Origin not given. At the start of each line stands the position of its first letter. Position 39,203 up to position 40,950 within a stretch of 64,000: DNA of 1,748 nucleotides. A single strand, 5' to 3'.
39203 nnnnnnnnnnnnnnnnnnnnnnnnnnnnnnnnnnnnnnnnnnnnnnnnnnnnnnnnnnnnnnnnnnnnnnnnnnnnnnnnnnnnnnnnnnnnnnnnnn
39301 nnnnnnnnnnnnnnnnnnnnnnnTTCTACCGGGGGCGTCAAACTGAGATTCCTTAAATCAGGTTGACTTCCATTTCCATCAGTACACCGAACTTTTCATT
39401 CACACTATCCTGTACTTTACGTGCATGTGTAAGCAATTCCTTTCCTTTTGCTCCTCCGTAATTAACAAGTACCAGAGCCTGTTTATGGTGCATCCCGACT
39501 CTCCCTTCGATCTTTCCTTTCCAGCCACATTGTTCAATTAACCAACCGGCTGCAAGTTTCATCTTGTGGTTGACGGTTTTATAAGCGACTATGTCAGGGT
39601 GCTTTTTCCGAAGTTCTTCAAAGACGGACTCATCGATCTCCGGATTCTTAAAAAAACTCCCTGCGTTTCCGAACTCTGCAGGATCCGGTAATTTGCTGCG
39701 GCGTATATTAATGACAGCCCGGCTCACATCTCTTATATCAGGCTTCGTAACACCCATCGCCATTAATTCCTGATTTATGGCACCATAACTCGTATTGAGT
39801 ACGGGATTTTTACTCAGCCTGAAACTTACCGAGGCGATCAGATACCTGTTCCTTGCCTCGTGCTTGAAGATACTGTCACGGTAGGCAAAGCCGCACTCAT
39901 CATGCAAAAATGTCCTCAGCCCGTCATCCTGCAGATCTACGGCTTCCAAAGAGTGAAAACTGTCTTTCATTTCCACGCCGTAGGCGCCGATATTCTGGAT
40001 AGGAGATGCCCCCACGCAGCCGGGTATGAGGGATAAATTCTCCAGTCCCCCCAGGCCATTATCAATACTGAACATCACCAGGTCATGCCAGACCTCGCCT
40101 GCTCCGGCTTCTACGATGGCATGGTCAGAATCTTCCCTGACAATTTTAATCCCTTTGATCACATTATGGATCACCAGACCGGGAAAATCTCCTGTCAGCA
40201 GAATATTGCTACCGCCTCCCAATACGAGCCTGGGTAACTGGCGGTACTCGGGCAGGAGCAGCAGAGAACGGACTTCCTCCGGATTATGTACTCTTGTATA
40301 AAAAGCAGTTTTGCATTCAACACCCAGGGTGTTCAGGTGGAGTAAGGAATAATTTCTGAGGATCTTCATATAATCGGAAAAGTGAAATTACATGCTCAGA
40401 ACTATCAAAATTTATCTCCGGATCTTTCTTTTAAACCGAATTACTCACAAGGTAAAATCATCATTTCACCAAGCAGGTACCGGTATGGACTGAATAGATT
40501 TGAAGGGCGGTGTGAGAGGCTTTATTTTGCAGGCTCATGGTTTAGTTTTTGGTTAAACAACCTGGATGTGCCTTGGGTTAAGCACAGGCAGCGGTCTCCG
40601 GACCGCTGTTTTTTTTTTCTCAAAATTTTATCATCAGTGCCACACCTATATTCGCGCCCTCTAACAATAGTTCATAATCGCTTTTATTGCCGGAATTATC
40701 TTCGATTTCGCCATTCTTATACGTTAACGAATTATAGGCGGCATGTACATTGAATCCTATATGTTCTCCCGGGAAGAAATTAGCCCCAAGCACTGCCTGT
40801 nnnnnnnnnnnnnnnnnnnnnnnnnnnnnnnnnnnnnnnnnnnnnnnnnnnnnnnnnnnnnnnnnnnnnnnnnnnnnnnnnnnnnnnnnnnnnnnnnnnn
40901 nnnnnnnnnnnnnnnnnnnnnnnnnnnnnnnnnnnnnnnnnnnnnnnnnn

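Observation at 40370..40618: Orphan + strand intrinsic terminator preceded by about 220 nt with no credible ORF: a candidate small RNA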

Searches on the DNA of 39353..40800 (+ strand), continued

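Call 52: search_with_rna_model(model_id=R1, sources=[L126, L127], max_evalue=1, show_alignments=3)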
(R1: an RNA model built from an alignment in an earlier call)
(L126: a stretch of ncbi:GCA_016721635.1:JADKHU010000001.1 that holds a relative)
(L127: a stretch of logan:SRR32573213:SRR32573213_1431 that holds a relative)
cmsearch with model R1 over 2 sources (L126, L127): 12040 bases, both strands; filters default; matches with E-value up to 1: 4.
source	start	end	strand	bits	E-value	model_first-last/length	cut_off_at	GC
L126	2250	2333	-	59.3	2.4e-13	1-84/84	no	0.48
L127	2261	2345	-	57.5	6.5e-13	1-84/84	no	0.41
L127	2258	2298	+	16.4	0.0068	1-84/84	no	0.51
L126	2258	2279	+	12.6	0.056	55-76/84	no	0.73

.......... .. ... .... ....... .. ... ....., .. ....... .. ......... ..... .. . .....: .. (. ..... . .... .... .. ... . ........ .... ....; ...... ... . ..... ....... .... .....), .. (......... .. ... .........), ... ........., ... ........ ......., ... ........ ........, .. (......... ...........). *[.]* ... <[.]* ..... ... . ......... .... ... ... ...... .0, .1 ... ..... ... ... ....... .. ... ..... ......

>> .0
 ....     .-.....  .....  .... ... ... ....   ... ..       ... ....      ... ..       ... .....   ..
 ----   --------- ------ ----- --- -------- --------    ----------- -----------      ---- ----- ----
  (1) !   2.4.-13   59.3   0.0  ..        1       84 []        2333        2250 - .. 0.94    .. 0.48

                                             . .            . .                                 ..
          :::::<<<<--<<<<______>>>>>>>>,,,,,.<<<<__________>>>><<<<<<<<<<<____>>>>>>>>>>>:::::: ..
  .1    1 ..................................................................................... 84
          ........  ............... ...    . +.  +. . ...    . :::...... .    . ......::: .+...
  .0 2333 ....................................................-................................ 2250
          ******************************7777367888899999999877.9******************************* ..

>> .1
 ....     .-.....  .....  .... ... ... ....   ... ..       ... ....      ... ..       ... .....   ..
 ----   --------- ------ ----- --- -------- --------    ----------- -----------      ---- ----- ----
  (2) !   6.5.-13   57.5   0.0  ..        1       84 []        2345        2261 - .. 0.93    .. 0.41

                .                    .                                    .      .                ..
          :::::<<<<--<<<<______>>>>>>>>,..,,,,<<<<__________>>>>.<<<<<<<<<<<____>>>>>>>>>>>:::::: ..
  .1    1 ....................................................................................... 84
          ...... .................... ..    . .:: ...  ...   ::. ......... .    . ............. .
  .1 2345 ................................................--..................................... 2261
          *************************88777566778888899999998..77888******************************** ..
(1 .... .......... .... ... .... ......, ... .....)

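Call 59: search_with_rna_model(model_id=R1, sources=[window, L114, L115, L116, L118, L120, L122, L124, L126, L127, L073, L074], max_evalue=0.0001, make_alignment=true)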
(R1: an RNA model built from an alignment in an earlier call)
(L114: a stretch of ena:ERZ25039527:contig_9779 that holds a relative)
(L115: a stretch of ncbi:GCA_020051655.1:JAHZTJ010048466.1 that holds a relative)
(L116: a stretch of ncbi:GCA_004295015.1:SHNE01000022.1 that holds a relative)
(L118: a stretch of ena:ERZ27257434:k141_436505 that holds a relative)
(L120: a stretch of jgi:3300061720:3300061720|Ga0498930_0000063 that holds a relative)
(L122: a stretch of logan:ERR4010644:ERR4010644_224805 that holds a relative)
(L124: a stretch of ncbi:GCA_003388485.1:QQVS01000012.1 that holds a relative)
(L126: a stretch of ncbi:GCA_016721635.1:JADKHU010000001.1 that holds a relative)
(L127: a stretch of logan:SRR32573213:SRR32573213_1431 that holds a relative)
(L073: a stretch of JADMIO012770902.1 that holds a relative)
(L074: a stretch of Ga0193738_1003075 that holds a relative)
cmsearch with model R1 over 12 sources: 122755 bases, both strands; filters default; matches with E-value up to 0.0001: 12.
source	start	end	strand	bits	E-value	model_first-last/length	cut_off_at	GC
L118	3134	3217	-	110.6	7.7e-25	1-84/84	no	0.44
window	40534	40617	+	109.7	1.3e-24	1-84/84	no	0.46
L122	3145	3228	-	109.1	1.9e-24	1-84/84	no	0.45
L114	3148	3231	-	108.5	2.5e-24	1-84/84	no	0.43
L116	3210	3293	-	108.1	3.1e-24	1-84/84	no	0.43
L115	3154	3237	-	105.4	1.4e-23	1-84/84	no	0.44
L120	3131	3215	-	104.5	2.3e-23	1-84/84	no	0.45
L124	3104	3188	-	87.7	2.9e-19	1-84/84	no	0.45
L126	2250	2333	-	59.3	2.5e-12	1-84/84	no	0.48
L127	2261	2345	-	57.5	6.7e-12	1-84/84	no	0.41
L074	2263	2352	-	44.7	8.9e-09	1-84/84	no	0.38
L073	2239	2329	-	33.3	5.2e-06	1-84/84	no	0.4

Alignment A5: 12 matches aligned to the model, 98 columns, each read 5' to 3' on its own strand. Consensus structure (alignment columns), stored with it:
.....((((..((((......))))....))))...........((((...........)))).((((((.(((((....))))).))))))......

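Call 65: search_dna_similar(query=window:40535-40618:+, collection=plasmids, mode=distant, max_evalue=1, max_rows=10)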
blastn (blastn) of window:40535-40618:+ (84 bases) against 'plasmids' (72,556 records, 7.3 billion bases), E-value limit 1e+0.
No match.

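Call 66: search_rna_families(sources=[L073, L074, L126, L127, L124, L118], threshold=evalue, max_evalue=0.1)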
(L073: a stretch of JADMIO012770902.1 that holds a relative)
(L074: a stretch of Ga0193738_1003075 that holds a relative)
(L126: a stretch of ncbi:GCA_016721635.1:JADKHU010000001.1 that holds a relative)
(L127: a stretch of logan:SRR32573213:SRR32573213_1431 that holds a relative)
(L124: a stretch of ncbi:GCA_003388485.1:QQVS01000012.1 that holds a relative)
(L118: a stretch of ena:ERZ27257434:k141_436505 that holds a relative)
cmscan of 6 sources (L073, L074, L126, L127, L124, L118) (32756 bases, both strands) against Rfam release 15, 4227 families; matches with E-value up to 0.1: 0.
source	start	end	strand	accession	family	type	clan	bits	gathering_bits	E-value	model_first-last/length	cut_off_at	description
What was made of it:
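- On Any described RNA family (Rfam 15, 4227 models): Six homologous loci give no hit at E<=0.1 (call 66).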

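Call 75: build_rna_model(alignment_id=A5)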
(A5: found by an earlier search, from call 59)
Model R2 built from alignment A5 (12 sequences, 98 columns); structure: stored with the alignment.
model positions 84; base pairs 23; branch points 2; effective number of sequences 1.84; information 0.677 bits per position. Calibrated on 0.2 Mb of random sequence (short: E-values are rough).
structure used (alignment columns):
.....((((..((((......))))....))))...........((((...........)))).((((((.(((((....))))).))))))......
